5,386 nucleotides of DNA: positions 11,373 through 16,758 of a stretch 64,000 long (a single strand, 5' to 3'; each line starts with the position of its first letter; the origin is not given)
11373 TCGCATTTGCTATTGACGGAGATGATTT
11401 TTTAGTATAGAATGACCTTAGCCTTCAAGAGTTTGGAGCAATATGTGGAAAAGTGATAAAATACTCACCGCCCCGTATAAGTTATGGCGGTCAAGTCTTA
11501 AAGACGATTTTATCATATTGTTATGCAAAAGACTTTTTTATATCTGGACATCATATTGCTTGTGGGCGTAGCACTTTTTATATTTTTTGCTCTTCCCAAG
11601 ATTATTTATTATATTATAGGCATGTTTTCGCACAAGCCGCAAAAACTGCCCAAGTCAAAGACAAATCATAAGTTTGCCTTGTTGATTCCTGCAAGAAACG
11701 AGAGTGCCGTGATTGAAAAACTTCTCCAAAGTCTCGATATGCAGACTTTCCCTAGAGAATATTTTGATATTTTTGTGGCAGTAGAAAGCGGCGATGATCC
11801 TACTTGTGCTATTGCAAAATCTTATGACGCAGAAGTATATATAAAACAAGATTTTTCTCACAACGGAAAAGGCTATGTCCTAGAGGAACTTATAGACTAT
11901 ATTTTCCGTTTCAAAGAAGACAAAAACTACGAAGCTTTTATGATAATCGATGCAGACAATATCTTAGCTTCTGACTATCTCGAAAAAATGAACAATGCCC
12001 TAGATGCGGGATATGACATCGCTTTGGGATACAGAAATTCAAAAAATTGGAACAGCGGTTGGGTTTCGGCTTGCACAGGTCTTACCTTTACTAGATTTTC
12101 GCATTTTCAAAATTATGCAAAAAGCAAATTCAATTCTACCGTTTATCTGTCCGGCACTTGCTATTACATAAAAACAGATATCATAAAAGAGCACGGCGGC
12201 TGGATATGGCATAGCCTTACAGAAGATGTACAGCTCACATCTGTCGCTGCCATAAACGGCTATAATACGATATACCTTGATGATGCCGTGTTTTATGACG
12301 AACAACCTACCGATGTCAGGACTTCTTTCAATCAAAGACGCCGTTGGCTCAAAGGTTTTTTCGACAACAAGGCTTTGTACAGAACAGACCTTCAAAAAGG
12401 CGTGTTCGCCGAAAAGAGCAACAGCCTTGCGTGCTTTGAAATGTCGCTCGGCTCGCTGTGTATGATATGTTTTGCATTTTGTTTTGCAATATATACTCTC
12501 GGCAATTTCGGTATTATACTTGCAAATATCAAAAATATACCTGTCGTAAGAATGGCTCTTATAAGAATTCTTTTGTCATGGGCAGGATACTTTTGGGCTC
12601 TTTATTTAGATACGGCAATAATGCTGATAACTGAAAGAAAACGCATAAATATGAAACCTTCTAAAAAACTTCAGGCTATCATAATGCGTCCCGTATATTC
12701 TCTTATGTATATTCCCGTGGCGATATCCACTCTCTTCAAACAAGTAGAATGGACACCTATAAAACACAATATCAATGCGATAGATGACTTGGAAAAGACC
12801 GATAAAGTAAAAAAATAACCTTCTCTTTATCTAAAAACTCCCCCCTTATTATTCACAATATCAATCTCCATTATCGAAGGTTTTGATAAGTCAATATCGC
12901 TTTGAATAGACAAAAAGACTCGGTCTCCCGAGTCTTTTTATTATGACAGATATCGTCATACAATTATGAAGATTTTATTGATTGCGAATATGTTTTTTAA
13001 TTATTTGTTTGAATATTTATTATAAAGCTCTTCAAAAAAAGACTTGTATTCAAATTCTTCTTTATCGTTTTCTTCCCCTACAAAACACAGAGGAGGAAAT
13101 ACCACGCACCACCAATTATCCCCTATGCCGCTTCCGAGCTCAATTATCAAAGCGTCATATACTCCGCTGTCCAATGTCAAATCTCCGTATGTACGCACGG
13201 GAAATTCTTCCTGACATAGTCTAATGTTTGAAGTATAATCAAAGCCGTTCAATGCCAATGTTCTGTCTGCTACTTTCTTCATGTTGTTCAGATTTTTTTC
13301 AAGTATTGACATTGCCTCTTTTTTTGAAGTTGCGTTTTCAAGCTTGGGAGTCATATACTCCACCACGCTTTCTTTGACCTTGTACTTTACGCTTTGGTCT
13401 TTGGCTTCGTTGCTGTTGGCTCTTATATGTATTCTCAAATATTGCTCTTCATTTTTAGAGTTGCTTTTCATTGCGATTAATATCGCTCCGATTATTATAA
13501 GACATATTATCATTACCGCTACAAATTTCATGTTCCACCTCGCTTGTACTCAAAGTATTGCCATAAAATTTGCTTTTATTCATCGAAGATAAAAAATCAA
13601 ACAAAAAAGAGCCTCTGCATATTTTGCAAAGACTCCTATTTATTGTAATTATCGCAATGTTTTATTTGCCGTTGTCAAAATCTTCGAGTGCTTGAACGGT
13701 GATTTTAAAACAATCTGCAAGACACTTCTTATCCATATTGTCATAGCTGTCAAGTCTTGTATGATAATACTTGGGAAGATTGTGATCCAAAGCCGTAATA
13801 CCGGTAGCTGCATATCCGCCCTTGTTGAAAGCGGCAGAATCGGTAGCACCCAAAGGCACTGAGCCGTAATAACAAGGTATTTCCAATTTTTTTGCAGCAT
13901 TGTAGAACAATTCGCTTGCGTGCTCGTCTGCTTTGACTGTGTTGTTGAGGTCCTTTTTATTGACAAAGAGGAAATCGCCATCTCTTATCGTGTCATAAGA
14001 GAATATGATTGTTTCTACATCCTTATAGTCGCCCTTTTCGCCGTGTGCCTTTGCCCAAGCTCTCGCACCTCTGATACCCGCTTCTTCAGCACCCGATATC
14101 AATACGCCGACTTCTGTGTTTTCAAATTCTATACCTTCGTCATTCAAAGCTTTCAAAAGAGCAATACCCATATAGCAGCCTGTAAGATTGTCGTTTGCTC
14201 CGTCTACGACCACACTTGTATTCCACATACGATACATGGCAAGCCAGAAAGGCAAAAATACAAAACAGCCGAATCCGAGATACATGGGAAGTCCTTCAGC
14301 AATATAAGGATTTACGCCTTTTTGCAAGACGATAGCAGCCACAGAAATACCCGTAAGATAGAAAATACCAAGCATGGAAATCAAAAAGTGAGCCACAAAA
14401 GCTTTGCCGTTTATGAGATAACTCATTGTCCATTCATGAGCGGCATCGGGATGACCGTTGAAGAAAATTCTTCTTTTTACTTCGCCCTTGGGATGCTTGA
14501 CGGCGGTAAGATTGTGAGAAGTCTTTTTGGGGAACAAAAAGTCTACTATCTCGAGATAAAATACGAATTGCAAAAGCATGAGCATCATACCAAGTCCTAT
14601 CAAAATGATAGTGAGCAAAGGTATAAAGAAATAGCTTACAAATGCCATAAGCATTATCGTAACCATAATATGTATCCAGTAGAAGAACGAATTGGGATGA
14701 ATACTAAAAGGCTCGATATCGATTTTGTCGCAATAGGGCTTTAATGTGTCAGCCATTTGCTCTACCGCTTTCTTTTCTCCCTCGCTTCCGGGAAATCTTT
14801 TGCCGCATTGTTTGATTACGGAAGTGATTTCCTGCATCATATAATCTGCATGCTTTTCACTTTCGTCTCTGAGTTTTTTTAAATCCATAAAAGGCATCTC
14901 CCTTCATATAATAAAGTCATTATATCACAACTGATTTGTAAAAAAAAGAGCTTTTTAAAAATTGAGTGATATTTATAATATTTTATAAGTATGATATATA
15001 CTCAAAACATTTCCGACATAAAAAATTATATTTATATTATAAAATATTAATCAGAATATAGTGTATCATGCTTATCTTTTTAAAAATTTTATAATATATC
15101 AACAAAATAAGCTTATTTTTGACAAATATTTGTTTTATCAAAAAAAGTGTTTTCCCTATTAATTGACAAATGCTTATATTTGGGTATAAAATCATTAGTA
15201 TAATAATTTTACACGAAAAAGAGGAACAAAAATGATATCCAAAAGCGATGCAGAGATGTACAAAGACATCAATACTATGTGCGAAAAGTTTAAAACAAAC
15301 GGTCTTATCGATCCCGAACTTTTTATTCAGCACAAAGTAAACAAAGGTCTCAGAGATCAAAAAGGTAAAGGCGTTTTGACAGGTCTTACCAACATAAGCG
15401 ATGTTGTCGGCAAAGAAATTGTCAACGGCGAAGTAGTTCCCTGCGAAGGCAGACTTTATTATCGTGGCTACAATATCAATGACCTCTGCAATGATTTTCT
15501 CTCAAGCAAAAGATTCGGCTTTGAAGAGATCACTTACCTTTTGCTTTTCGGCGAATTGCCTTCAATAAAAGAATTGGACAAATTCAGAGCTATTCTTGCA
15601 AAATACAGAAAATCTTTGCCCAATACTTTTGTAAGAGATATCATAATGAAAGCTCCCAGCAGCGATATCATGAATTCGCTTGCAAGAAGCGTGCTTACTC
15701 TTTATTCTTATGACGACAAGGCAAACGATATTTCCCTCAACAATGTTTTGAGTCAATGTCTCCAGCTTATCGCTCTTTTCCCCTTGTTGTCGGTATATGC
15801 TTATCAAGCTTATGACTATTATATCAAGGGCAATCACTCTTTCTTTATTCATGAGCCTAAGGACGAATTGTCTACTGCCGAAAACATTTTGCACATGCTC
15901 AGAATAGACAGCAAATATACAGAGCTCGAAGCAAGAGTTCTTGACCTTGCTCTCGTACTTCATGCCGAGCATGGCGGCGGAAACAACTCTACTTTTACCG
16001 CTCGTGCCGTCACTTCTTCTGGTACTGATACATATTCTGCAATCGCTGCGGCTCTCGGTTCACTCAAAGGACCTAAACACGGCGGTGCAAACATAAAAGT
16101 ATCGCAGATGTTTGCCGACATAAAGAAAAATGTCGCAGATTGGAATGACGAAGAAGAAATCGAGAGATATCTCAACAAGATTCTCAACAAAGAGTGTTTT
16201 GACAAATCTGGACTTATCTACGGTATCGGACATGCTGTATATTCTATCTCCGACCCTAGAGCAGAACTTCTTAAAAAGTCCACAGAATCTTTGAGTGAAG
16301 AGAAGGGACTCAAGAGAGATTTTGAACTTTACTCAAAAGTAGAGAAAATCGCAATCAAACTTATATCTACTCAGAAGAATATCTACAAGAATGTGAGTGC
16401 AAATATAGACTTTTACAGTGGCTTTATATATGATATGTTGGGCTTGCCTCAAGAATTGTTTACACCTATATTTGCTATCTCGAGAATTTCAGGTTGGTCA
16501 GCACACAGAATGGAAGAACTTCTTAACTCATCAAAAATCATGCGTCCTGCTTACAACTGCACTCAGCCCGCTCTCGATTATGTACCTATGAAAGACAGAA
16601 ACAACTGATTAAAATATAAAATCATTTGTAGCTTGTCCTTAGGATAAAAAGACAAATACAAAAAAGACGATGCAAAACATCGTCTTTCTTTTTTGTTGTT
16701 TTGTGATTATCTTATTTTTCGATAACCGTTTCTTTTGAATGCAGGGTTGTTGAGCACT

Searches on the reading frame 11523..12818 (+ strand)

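Call 22: search_protein_families(library=pfam, proteins=[window:11523-12818:+], max_evalue=0.0001)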
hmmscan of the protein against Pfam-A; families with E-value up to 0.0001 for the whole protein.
window:11523-12818:+ (431 aa): 4 families
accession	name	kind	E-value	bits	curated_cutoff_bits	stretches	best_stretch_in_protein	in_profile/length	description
PF13641.12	Glyco_tranf_2_3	-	2.7e-23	83.6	27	1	50-277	2-229/230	Glycosyltransferase like family 2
PF13632.12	Glyco_trans_2_3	-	3.3e-20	73.2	27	1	139-326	2-175/198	Glycosyl transferase family group 2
PF00535.33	Glycos_transf_2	-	1.9e-09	38.1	23.3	1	54-223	3-166/168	Glycosyl transferase family 2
PF13506.12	Glyco_transf_21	-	6.8e-07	29.3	21.7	1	135-275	30-172/174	Glycosyl transferase family 21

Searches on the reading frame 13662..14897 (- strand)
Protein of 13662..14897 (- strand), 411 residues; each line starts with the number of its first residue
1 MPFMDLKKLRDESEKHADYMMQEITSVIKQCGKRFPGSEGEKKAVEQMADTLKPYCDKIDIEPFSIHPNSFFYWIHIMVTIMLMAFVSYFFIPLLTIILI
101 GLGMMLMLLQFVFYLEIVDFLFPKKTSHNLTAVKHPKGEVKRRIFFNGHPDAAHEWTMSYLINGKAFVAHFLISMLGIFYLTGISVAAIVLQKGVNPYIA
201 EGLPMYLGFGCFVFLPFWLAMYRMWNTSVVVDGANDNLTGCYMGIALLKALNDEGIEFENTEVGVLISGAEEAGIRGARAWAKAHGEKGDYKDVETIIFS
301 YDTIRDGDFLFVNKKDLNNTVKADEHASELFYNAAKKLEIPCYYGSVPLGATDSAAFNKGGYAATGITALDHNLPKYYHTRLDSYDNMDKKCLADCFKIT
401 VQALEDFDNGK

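Call 22: search_protein_families(library=pfam, proteins=[window:13662-14897:-], max_evalue=0.0001)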
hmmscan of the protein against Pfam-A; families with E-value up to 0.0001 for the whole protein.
window:13662-14897:- (411 aa): 2 families
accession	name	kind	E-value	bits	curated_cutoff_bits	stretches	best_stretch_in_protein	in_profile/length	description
PF04389.22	Peptidase_M28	-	3.2e-15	56.8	21.3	1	231-401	27-190/193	Peptidase family M28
PF05343.19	Peptidase_M42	-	2.1e-06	27.5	23.2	1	225-361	123-259/292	M42 glutamyl aminopeptidase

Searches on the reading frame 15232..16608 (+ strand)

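Call 22: search_protein_families(library=pfam, proteins=[window:15232-16608:+], max_evalue=0.0001)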
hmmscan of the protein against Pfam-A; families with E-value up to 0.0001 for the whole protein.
window:15232-16608:+ (458 aa): 1 family
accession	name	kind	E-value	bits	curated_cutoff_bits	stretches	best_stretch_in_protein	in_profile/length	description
PF00285.26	Citrate_synt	-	4e-118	395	27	1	46-440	3-357/357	Citrate synthase, C-terminal domain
